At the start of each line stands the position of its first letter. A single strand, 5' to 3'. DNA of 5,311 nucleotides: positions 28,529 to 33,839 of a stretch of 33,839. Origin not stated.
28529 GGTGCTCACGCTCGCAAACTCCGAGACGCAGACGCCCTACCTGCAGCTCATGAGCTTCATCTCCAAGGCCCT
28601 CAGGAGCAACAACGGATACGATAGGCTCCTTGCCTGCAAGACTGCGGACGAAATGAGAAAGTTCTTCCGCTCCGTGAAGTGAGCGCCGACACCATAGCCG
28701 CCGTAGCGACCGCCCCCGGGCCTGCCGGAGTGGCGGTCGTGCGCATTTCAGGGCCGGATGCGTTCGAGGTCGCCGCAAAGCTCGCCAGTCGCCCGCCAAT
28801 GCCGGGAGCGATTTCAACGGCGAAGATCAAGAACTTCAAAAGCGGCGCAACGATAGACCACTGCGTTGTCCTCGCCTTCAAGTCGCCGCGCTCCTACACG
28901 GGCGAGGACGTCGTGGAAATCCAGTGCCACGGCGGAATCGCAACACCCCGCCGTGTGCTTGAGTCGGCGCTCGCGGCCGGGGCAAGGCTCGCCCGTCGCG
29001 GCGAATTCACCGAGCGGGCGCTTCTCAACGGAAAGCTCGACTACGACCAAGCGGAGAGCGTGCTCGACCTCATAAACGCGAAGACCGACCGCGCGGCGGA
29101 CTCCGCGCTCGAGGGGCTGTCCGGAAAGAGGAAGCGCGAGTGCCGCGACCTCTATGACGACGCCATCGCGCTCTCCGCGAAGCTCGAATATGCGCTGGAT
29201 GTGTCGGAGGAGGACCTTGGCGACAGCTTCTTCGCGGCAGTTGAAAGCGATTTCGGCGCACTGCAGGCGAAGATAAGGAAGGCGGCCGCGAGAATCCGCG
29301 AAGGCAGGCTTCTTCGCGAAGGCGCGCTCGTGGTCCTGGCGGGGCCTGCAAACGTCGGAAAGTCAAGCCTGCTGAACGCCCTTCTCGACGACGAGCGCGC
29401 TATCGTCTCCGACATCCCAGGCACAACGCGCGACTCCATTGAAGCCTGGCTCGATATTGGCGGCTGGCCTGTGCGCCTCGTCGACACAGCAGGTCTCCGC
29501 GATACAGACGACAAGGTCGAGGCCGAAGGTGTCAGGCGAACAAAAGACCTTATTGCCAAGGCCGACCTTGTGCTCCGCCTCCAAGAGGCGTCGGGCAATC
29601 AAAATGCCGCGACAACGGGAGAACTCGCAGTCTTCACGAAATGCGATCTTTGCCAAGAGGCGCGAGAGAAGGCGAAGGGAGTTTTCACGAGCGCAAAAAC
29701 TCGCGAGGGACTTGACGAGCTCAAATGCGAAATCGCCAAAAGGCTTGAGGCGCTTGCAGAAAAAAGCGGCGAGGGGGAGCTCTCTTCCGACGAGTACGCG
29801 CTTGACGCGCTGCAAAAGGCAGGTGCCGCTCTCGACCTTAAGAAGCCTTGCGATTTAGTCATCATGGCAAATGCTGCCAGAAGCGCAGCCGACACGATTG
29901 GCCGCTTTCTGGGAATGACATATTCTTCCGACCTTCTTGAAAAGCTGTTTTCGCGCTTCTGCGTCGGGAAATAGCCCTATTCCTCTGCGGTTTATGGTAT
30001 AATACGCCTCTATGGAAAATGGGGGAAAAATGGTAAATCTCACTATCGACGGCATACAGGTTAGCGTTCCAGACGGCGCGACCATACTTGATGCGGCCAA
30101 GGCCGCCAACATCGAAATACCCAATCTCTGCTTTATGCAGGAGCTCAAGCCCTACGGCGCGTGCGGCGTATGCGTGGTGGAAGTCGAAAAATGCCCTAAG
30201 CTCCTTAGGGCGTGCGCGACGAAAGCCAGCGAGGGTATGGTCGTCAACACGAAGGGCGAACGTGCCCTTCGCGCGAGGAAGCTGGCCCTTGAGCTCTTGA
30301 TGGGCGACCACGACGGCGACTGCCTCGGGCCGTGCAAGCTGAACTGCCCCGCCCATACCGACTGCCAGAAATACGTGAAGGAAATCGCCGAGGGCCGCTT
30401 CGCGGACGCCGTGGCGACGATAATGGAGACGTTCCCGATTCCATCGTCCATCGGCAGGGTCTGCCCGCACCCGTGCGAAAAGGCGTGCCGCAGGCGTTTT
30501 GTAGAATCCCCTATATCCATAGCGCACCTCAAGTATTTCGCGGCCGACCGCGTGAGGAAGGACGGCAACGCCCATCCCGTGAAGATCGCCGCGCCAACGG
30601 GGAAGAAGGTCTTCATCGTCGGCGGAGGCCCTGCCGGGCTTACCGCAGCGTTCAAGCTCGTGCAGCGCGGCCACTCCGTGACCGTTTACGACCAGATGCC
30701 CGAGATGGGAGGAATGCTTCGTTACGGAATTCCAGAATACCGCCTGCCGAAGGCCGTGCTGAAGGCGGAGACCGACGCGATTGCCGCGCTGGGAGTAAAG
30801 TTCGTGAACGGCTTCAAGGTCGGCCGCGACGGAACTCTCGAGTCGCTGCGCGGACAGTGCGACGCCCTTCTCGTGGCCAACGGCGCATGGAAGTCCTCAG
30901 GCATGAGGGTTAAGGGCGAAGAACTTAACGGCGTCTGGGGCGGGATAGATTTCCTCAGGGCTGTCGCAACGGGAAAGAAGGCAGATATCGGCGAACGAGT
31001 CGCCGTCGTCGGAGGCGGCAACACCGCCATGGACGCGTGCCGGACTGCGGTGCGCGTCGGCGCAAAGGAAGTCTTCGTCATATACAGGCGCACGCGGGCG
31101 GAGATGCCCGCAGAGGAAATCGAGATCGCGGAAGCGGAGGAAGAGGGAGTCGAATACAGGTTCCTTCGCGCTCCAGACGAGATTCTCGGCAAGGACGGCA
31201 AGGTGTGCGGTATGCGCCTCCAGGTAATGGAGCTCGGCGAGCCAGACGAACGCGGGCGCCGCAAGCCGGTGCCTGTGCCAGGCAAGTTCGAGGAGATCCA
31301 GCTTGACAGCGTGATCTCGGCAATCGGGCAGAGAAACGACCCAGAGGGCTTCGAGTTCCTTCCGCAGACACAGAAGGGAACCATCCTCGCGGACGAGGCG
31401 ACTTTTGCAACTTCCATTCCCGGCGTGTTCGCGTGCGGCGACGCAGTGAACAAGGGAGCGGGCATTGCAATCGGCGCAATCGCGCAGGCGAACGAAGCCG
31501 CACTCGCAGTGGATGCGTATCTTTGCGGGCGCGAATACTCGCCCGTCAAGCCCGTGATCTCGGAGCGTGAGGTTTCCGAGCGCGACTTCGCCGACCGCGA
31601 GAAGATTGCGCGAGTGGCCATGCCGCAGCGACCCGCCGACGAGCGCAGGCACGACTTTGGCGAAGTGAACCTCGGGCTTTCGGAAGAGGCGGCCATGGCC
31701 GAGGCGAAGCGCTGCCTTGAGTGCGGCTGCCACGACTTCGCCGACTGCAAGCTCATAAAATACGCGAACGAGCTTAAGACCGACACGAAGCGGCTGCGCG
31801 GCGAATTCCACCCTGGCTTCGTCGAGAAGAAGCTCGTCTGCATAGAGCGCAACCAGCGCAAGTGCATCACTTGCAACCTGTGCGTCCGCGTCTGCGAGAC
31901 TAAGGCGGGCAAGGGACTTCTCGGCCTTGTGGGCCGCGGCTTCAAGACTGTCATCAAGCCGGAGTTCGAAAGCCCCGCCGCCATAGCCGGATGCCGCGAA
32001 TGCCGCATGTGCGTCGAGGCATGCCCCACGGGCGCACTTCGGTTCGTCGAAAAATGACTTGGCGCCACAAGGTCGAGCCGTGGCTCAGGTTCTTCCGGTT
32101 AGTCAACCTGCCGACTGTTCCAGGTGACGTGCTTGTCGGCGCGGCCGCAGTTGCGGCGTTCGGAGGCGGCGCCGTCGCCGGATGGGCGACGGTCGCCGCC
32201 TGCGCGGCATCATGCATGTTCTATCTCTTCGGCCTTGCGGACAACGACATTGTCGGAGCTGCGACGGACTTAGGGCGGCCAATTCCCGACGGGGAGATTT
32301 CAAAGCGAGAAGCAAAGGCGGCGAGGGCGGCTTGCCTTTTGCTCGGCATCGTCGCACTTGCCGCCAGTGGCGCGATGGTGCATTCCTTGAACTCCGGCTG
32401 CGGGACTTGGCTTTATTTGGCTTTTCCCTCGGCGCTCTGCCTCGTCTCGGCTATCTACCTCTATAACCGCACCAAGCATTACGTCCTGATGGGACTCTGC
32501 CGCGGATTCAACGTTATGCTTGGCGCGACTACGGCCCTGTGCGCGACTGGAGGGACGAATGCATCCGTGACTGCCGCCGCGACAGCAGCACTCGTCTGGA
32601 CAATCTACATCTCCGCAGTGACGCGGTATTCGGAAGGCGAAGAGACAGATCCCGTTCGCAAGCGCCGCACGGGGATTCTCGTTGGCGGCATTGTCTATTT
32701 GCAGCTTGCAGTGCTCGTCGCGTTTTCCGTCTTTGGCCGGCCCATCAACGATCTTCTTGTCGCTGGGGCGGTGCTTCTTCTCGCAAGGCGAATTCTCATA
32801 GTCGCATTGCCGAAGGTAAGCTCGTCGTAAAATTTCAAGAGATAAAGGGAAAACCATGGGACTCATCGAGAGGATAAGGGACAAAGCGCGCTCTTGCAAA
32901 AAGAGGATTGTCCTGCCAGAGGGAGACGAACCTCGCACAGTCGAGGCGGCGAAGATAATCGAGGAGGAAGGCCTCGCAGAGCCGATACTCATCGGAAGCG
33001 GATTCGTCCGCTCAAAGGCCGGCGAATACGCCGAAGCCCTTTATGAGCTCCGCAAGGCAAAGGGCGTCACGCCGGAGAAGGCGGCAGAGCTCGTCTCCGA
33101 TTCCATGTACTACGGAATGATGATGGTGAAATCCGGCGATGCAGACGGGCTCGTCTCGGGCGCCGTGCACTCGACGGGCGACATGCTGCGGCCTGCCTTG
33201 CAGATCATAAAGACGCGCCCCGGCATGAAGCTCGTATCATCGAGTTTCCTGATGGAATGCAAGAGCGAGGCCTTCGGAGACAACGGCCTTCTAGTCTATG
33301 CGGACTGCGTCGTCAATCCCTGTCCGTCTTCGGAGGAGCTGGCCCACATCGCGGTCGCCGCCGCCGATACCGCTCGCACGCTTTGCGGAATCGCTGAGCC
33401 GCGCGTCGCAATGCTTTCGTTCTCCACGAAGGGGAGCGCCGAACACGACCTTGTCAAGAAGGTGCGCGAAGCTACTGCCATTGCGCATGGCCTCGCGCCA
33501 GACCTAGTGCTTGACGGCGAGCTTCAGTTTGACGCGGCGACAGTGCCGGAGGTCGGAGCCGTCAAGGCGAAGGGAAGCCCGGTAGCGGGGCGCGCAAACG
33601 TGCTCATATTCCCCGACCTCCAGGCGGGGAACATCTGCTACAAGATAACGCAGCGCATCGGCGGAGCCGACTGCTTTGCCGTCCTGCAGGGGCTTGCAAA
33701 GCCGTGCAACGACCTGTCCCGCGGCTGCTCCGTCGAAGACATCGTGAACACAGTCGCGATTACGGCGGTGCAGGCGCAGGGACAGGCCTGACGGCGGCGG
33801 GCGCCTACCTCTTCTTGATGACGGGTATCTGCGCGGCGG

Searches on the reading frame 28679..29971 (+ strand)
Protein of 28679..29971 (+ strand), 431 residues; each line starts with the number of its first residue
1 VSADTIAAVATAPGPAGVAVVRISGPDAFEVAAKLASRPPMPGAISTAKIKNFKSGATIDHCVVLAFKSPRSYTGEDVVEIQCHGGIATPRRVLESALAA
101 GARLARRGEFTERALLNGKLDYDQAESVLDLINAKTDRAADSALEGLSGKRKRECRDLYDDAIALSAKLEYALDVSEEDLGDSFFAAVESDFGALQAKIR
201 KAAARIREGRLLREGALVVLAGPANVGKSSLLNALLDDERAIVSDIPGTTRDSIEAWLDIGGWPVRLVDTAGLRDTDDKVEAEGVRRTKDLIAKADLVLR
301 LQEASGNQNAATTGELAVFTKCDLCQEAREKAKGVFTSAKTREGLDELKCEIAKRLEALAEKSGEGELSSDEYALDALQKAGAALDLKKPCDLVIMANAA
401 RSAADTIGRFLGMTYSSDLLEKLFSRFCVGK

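Call 39: search_protein_families(library=pfam, proteins=[window:28679-29971:+], max_evalue=0.0001)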
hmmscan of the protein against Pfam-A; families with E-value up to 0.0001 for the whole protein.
window:28679-29971:+ (431 aa): 5 families
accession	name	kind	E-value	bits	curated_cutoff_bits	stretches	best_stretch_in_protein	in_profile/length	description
PF10396.14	TrmE_N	-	2.1e-38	131.6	29.8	1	5-119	1-117/117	GTP-binding protein TrmE N-terminus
PF12631.12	MnmE_helical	-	6.8e-35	121.5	40.1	1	124-428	3-211/211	MnmE helical domain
PF01926.29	MMR_HSR1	-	5.6e-20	72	21.9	1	218-305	2-85/113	50S ribosome-binding GTPase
PF03193.22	RsgA_GTPase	-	3e-07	30.9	30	0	212-248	104-139/174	RsgA GTPase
PF02421.24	FeoB_N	-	4e-07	30.1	27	1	218-305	3-89/156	Ferrous iron transport protein B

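Call 92: find_homologous_proteins(query=window:28679-29971:+, max_evalue=1e-50)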
Query window:28679-29971:+ (431 aa): 7934 proteins with E <= 1e-50 among 8000 candidates; the best 120 are listed.
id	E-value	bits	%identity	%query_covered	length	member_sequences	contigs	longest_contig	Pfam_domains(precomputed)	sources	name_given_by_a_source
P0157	9.0e-262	886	97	100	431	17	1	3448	PF10396.15,PF01926.30,PF02421.25,PF03193.23,PF12631.13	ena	-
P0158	4.0e-259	877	96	100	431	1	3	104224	PF10396.15,PF01926.30,PF02421.25,PF03193.23,PF12631.13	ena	-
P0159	2.0e-258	875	95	100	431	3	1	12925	PF10396.15,PF01926.30,PF02421.25,PF03193.23,PF12631.13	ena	-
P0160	2.4e-258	875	95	100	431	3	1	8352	PF10396.15,PF01926.30,PF02421.25,PF03193.23,PF12631.13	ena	-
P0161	3.8e-236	802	87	100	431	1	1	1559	PF10396.15,PF01926.30,PF00350.30,PF02421.25,PF03193.23,PF12631.13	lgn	-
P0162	1.2e-149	517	60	100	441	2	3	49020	PF10396.15,PF01926.30,PF02421.25,PF12631.13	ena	-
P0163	1.8e-149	516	60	100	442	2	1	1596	PF10396.15,PF01926.30,PF02421.25,PF12631.13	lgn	-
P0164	4.4e-148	512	59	99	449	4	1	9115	PF10396.15,PF01926.30,PF02421.25,PF12631.13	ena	-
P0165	9.2e-148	511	61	99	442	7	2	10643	PF10396.15,PF01926.30,PF02421.25,PF12631.13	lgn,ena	-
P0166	3.2e-147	509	59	99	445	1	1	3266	PF10396.15,PF01926.30,PF02421.25,PF12631.13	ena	-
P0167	3.8e-145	502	60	99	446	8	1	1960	PF10396.15,PF01926.30,PF02421.25,PF12631.13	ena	-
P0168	2.5e-144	500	59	99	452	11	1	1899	PF10396.15,PF01926.30,PF00350.30,PF02421.25,PF12631.13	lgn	-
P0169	6.0e-144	498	57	100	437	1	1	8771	PF10396.15,PF01926.30,PF02421.25,PF12631.13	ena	-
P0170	3.5e-143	496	60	99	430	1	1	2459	PF10396.15,PF01926.30,PF02421.25,PF12631.13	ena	-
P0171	7.5e-143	495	58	100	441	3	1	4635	PF10396.15,PF01926.30,PF02421.25,PF12631.13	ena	-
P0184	6.0e-140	485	57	99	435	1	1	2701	PF10396.15,PF01926.30,PF00350.30,PF02421.25,PF12631.13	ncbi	-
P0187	2.3e-139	483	57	100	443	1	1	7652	PF10396.15,PF01926.30,PF00350.30,PF02421.25,PF12631.13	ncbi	-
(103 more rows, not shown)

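Call 93: list_cluster_members(proteins=[P0184, P0187, P0025, P0033, P0037, P0041, P0054, P0055, P0072, P0144])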
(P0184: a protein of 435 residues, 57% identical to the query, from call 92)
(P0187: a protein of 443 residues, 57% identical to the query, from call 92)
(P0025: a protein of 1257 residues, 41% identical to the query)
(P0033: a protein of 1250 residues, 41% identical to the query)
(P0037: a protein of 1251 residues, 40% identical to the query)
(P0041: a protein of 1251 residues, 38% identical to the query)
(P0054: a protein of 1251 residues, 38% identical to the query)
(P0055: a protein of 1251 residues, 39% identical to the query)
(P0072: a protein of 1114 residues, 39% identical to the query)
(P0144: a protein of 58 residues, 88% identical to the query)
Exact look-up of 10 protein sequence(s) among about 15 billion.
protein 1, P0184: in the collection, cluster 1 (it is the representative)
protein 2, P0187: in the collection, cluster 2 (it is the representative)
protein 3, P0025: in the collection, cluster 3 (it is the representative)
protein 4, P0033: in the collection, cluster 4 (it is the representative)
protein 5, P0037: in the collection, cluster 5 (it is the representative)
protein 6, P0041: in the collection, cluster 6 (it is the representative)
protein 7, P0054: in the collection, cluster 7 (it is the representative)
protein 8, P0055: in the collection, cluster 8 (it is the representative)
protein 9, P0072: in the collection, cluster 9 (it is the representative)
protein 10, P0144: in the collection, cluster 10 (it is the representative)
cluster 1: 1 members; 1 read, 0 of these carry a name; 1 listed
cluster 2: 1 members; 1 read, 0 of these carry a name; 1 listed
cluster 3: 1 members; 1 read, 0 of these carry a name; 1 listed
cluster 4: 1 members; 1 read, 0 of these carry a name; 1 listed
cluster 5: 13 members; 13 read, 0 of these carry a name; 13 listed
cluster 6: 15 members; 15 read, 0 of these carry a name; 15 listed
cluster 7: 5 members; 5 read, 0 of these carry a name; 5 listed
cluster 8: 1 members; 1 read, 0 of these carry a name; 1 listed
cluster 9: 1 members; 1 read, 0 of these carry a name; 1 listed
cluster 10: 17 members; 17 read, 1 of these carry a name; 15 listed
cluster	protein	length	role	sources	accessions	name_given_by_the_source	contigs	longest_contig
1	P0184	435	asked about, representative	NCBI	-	-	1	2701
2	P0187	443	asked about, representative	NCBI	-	-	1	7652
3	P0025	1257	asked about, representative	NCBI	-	-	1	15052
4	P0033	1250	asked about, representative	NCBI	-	-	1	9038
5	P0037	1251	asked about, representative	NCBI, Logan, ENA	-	-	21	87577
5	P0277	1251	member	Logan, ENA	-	-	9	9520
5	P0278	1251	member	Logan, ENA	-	-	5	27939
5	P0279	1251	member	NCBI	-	-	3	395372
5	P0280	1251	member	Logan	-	-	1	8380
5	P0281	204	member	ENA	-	-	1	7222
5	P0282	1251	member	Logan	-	-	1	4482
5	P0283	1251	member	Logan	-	-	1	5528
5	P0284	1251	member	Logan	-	-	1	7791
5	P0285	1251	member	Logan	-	-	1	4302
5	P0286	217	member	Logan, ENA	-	-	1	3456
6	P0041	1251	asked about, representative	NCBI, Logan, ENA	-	-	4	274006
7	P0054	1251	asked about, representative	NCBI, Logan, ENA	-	-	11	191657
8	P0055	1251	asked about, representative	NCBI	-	-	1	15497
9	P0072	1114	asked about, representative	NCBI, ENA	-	-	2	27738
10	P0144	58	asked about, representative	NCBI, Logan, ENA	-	-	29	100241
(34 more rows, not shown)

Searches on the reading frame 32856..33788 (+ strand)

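Call 39: search_protein_families(library=pfam, proteins=[window:32856-33788:+], max_evalue=0.0001)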
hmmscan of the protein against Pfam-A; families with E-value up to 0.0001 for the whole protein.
window:32856-33788:+ (311 aa): 1 family
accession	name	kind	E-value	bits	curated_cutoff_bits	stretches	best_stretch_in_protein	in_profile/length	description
PF01515.24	PTA_PTB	-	7.1e-113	377.6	24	1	3-304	2-319/319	Phosphate acetyl/butaryl transferase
